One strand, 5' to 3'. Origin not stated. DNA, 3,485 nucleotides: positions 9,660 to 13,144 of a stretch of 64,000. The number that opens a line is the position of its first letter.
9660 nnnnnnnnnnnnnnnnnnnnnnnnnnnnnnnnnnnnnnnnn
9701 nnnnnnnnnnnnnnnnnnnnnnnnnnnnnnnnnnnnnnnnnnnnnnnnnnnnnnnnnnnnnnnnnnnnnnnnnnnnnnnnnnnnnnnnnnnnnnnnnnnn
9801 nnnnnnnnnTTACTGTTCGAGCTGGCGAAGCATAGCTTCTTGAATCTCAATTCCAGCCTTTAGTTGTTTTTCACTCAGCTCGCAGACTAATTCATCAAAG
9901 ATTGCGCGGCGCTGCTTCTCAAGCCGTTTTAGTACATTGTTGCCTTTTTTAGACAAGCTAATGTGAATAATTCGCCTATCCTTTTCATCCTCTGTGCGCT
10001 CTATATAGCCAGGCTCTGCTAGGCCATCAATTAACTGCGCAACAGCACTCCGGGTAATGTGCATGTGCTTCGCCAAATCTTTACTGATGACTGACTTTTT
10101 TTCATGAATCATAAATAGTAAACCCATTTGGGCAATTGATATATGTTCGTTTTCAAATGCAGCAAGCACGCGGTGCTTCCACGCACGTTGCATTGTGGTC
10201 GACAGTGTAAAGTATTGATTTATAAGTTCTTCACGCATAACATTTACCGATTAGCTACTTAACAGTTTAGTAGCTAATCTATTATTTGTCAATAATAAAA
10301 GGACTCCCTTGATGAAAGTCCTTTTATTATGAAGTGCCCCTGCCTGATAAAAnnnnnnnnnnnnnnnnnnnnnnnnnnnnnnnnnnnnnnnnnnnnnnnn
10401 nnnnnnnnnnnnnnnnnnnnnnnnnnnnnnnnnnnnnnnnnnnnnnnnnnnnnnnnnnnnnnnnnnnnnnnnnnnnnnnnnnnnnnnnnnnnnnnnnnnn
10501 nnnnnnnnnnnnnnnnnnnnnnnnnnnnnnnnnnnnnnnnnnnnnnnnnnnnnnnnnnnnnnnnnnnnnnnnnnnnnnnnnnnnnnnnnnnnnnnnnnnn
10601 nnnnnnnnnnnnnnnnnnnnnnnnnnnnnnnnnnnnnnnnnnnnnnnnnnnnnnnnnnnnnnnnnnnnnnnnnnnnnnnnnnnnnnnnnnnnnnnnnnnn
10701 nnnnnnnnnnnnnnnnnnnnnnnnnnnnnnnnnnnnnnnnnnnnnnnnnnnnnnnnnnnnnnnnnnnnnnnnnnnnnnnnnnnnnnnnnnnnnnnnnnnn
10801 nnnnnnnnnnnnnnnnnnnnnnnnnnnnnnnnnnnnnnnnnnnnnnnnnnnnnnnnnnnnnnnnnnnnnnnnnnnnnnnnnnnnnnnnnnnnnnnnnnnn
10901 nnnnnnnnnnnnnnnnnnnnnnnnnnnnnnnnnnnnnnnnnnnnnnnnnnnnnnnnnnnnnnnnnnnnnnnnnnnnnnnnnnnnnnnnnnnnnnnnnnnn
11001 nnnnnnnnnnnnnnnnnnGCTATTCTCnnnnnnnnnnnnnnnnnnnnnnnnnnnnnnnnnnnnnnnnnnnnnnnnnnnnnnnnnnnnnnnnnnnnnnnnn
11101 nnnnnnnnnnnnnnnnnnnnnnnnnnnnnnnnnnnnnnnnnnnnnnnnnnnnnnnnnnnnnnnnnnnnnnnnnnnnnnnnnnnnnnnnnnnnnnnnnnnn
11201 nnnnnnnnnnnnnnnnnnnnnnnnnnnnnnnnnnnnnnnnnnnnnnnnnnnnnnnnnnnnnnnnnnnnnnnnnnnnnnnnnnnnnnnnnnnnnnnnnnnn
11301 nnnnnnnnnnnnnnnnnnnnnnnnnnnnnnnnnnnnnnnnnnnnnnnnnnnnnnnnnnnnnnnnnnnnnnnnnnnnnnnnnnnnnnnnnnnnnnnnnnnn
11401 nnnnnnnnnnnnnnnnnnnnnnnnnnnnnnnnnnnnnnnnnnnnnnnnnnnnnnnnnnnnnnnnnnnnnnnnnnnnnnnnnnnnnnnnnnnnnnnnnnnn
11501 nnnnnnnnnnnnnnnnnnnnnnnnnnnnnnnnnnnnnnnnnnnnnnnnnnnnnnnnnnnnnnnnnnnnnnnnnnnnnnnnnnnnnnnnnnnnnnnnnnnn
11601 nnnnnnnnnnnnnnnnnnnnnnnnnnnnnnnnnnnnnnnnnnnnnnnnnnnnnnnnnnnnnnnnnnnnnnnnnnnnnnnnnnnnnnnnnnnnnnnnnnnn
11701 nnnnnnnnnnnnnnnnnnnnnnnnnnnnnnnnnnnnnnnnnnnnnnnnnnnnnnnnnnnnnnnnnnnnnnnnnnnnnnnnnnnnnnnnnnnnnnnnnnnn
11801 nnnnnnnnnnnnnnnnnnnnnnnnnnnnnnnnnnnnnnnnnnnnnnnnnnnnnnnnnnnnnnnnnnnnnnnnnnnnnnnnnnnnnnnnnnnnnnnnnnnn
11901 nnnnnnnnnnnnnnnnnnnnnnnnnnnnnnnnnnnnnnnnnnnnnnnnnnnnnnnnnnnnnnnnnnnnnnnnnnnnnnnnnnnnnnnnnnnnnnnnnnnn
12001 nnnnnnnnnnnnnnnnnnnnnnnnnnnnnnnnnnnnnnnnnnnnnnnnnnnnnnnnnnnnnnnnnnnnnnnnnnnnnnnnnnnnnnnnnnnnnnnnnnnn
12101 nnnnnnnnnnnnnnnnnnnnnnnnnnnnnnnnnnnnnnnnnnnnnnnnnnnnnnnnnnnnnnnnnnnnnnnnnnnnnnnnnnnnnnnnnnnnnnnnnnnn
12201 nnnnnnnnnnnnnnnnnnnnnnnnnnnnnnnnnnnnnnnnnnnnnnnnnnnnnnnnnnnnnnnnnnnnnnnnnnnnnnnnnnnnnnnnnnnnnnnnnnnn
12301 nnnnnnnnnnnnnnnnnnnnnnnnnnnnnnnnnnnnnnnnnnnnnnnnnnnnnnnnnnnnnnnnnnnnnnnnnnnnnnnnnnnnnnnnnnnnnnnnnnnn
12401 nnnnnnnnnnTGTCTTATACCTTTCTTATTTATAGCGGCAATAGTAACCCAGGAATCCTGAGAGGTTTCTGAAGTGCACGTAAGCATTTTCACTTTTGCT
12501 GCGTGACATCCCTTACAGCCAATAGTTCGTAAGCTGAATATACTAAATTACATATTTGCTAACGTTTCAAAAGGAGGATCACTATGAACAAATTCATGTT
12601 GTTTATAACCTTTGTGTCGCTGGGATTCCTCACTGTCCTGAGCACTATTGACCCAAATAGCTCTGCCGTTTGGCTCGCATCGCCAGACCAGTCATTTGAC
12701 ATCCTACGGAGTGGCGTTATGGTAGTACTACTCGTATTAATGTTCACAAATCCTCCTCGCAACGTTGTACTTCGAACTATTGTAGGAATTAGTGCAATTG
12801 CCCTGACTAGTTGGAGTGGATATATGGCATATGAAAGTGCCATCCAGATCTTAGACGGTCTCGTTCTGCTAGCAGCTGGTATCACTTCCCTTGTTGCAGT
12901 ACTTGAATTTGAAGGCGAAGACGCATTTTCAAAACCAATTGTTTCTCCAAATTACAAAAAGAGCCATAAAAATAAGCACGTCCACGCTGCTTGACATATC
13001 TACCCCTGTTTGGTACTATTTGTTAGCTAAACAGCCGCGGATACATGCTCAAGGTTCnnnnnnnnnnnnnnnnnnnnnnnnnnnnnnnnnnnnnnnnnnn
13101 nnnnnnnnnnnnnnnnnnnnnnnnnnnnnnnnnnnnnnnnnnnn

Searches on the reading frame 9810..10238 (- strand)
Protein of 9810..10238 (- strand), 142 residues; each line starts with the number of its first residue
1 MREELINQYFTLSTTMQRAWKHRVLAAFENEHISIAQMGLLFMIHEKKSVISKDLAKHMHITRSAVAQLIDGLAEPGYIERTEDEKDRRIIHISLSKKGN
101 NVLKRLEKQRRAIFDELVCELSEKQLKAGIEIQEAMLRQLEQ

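Call 10: search_protein_families(library=pfam, proteins=[window:9810-10238:-], max_evalue=0.01)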
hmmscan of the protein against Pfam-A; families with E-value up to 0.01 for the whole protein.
window:9810-10238:- (142 aa): 10 families
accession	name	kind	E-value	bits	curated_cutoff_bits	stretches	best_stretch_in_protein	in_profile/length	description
PF01047.28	MarR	-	2.5e-14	53.3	24.6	1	33-91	1-59/59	MarR family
PF12802.13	MarR_2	-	5.7e-12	46.1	27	1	34-90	4-61/61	MarR family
PF13463.12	HTH_27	-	3.2e-09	37.4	22.2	1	40-99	8-68/68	Winged helix DNA-binding domain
PF22381.2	Staph_reg_Sar_Rot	-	2.7e-08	34.2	27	1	32-105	11-84/85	Transcriptional regulator SarA/Rot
PF21984.2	DnaD_N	-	0.0005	20.7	27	1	52-92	38-78/101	DnaD N-terminal domain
PF13601.12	HTH_34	-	0.0016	19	27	1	43-104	8-70/80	Winged helix DNA-binding domain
PF17007.11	HTH_micro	-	0.003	16.9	27.3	1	19-133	76-190/454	HTH-like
PF01325.25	Fe_dep_repress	-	0.0033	18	26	1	43-81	15-54/60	Iron dependent repressor, N-terminal DNA binding domain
PF10557.15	Cullin_Nedd8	-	0.0066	17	36.9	0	52-84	30-62/63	Cullin protein neddylation domain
PF09339.16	HTH_IclR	-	0.0069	16.6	22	0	53-82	22-51/52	IclR helix-turn-helix domain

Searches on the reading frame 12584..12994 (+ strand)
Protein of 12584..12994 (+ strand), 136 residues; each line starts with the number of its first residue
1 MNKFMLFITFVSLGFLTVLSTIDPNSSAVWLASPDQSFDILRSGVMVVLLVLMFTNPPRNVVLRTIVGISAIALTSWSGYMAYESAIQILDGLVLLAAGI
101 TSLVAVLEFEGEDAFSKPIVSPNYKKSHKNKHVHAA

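Call 10: search_protein_families(library=pfam, proteins=[window:12584-12994:+], max_evalue=0.01)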
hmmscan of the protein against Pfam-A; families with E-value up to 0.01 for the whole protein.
window:12584-12994:+ (136 aa): 0 families

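Call 13: find_encoding_contigs(protein=window:12584-12994:+, flank=10000, max_places=10)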
Protein window:12584-12994:+ (136 aa): 15 contigs read that carry it; 9 places shown.
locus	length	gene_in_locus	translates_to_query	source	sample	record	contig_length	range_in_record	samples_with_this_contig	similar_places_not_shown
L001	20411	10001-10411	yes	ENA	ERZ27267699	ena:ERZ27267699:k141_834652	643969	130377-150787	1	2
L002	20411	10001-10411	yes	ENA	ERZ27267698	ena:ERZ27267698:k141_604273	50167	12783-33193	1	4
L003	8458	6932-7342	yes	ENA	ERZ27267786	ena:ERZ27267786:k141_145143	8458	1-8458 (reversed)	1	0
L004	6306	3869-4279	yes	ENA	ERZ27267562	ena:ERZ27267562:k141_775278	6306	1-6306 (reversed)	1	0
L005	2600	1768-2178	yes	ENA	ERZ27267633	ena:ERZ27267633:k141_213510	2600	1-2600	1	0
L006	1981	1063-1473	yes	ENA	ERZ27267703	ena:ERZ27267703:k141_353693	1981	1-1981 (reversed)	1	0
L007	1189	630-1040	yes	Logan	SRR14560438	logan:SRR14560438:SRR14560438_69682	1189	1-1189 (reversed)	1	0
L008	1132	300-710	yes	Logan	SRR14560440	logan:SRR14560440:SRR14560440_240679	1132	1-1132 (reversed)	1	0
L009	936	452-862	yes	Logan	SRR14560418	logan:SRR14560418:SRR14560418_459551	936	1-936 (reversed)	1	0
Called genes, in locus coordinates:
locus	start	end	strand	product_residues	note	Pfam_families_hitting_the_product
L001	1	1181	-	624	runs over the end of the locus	PF06480:FtsH_ext (faint), PF20720:nSTAND3 (faint), PF00004:AAA, PF07728:AAA_5 (weak), PF13191:AAA_16 (faint), PF17862:AAA_lid_3, PF01434:Peptidase_M41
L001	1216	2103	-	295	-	PF01171:ATP_bind_3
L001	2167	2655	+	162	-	PF00300:His_Phos_1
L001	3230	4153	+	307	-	-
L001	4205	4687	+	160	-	PF00293:NUDIX, PF14815:NUDIX_4 (weak)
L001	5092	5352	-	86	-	PF11387:DUF2795 (weak)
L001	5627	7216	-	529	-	PF06609:TRI12, PF00083:Sugar_tr, PF07690:MFS_1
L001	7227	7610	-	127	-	PF22381:Staph_reg_Sar_Rot, PF12802:MarR_2, PF01047:MarR, PF13463:HTH_27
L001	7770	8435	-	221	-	PF00005:ABC_tran, PF02463:SMC_N (faint), PF13304:AAA_21 (faint)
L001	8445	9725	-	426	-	PF12704:MacB_PCD, PF02687:FtsX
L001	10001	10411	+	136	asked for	-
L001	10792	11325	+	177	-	PF00293:NUDIX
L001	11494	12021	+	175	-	PF14378:PAP2_3 (weak), PF01569:PAP2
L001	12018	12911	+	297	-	PF00781:DAGK_cat, PF19279:YegS_C (weak)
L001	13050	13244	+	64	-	PF10685:KGG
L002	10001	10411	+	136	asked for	-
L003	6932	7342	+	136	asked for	-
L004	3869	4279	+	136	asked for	-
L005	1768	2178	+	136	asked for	-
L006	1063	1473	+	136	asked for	-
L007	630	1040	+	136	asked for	-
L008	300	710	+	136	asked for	-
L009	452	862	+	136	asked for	-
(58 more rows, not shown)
